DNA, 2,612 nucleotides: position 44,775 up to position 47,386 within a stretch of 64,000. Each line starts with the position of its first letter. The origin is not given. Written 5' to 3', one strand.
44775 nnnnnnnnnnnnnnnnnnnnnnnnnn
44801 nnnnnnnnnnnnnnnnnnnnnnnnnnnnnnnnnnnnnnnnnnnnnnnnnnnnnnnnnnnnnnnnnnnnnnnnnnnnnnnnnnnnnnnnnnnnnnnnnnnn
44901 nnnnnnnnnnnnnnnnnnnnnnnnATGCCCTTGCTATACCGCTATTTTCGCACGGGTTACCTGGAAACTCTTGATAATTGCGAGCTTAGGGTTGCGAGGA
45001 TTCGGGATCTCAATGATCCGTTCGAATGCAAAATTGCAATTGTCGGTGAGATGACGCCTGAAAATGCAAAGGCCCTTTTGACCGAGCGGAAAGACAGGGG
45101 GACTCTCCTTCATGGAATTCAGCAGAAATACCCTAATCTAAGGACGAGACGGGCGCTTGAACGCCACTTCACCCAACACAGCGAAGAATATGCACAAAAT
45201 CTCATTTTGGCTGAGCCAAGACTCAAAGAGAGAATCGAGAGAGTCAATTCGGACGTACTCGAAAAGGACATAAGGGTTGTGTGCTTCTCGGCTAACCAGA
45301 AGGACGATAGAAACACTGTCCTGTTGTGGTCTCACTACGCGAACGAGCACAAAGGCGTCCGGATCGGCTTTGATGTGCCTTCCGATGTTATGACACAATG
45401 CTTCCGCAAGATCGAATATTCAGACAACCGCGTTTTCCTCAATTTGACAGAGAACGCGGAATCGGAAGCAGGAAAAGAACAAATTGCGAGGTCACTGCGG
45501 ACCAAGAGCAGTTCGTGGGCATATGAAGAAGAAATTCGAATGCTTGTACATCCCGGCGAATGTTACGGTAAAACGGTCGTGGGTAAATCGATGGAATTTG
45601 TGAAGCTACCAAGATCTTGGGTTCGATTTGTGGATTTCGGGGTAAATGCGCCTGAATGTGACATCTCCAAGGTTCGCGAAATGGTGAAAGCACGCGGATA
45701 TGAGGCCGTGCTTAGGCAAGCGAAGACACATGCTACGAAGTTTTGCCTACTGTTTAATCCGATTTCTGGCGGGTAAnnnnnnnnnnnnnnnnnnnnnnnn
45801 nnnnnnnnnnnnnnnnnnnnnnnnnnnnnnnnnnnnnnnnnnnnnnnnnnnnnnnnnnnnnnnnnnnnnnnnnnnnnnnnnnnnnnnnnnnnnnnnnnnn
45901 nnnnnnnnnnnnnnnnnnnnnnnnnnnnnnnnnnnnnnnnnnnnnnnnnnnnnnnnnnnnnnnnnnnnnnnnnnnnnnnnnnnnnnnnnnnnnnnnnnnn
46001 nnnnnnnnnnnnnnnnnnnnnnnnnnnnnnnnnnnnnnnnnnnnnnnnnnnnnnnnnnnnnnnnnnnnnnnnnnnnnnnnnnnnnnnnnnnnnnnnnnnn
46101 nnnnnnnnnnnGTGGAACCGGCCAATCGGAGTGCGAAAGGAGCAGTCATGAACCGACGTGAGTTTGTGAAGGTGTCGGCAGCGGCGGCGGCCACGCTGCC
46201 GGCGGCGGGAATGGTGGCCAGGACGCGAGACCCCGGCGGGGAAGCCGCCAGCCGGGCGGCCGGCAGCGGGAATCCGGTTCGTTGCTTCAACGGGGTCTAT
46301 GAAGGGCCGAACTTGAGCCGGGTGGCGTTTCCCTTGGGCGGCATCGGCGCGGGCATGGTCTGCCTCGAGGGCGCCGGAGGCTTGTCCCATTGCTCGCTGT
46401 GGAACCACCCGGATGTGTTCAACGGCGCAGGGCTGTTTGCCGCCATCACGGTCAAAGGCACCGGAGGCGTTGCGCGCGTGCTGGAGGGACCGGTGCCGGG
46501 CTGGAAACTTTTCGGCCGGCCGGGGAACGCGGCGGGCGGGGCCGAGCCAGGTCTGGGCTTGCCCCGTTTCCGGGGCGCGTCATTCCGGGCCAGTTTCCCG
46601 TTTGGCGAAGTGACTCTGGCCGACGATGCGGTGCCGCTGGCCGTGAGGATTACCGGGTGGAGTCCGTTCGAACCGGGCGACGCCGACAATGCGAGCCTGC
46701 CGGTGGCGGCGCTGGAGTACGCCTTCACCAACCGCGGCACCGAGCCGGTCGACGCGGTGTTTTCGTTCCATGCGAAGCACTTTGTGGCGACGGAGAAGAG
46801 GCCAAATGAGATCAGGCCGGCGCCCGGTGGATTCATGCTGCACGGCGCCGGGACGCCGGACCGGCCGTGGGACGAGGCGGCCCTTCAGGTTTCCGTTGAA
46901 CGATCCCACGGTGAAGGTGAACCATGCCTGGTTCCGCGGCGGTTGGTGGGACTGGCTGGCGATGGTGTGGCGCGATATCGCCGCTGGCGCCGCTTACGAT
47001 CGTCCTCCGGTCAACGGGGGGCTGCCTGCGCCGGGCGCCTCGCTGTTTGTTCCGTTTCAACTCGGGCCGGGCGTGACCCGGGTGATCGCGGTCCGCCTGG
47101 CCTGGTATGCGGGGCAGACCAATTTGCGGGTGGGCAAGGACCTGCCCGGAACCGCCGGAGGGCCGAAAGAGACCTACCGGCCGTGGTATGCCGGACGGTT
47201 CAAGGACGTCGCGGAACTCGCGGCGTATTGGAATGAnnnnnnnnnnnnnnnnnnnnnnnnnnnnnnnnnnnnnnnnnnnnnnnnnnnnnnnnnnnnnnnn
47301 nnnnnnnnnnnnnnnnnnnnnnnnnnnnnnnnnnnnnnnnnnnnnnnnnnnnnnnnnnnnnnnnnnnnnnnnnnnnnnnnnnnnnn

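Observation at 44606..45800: Low-GC islet inserted at the 3' end of tRNA-Glu carrying a single DUF2971-like gene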

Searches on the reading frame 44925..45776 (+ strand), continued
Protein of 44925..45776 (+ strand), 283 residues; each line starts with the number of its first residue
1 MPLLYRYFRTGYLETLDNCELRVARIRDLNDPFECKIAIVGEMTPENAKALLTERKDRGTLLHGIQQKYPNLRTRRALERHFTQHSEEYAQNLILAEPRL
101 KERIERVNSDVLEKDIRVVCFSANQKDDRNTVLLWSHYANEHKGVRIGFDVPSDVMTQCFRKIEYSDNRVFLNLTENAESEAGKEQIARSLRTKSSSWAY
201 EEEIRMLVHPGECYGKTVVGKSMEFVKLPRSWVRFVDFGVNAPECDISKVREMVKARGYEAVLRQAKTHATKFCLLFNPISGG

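Call 87: search_protein_representatives(protein=window:44925-45776:+)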
Query: 283 residues. Proteins with E-value up to 0.001 (for the whole library): 7051; up to 1e-10: 541; up to 1e-30: 30. The best 150 are listed.
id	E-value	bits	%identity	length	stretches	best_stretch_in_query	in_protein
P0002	1.5e-92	326.2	53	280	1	1-278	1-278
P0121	1.2e-53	198.6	40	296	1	4-270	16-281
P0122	7.1e-44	166.6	35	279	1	3-282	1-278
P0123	2.9e-43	164.6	35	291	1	3-280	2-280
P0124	5.1e-43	163.8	35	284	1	3-281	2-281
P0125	4.3e-41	157.5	29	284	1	3-280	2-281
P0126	8.7e-41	156.5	35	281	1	3-276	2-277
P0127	2.5e-40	154.9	34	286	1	3-280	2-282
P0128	2.5e-39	151.7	32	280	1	3-277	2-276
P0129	2.3e-38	148.5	34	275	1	3-280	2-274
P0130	2.5e-38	148.4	32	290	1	3-277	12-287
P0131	2.6e-38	148.4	32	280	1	3-277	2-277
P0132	3.3e-38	148.0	34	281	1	3-256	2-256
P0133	7.0e-38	146.9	31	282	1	4-275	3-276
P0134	9.5e-38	146.5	33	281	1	3-275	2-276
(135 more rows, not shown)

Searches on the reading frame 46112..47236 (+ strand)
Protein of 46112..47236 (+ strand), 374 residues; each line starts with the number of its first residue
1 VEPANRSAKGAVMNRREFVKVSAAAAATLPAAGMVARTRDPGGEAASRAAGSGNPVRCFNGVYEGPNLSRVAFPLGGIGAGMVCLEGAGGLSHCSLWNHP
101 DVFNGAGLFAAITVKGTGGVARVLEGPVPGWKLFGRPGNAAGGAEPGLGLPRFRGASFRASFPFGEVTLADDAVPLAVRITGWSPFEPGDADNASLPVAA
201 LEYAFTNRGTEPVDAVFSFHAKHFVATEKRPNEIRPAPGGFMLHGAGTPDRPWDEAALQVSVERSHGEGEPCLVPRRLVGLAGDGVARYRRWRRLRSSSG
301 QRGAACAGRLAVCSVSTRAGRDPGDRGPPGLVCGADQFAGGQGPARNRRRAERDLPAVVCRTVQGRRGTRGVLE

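Call 7: search_protein_families(library=ncbifam, proteins=[window:46112-47236:+], max_evalue=0.01)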
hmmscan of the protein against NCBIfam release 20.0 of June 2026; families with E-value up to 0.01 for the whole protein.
window:46112-47236:+ (374 aa): 0 families

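Call 39: search_protein_families(library=pfam, proteins=[window:46112-47236:+], max_evalue=0.001)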
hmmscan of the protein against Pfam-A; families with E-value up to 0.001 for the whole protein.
window:46112-47236:+ (374 aa): 1 family
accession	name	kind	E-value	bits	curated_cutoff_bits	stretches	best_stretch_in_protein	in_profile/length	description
PF12215.14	Glyco_hydr_116N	-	8.6e-23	81.8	30.2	1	72-229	1-152/312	beta-glucosidase 2, glycosyl-hydrolase family 116 N-term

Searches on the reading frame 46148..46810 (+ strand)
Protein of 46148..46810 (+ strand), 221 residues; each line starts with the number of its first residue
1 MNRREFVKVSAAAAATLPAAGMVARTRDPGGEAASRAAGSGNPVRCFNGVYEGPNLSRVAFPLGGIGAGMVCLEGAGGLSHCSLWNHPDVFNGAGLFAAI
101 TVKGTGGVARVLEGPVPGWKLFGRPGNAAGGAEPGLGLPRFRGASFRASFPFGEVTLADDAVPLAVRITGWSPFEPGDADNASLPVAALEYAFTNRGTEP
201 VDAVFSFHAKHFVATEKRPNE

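Call 57: find_related_loci(query=window:46148-46810:+, collection=metagenome_contigs, flank=5000)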
Query window:46148-46810:+ (221 aa) in metagenome_contigs; peptide patterns used: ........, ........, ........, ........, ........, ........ (x = any residue, [..] = any of these).
600 stretches matched a pattern (row limit reached: there are more); 230 encode a relative of the query (tblastn E <= 1e-3); the best 80 are kept; 80 distinct loci.
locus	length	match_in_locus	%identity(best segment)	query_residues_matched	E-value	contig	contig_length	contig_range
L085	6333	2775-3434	72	1-221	5e-100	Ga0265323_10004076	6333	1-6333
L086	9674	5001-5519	75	47-219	2e-81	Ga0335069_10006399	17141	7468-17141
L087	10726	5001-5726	55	1-221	2e-75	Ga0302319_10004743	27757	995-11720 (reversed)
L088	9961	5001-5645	58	3-220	3e-74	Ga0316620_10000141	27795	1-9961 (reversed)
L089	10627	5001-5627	58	3-213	3e-72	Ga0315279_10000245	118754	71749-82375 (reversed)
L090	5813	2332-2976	59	3-215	2e-72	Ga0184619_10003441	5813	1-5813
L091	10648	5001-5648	59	1-216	2e-71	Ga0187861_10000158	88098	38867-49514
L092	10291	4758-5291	65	44-220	5e-71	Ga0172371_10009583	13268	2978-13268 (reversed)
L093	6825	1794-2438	56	3-217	1e-70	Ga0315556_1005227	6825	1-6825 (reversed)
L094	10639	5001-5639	57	1-216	1e-70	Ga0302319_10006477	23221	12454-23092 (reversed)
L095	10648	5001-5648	57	3-220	1e-70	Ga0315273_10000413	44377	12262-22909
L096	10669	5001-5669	57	1-217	2e-70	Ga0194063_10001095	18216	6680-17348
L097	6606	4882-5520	56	3-217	1e-70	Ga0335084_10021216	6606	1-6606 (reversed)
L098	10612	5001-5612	55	1-219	4e-70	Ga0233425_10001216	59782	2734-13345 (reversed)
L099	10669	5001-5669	55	1-220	3e-70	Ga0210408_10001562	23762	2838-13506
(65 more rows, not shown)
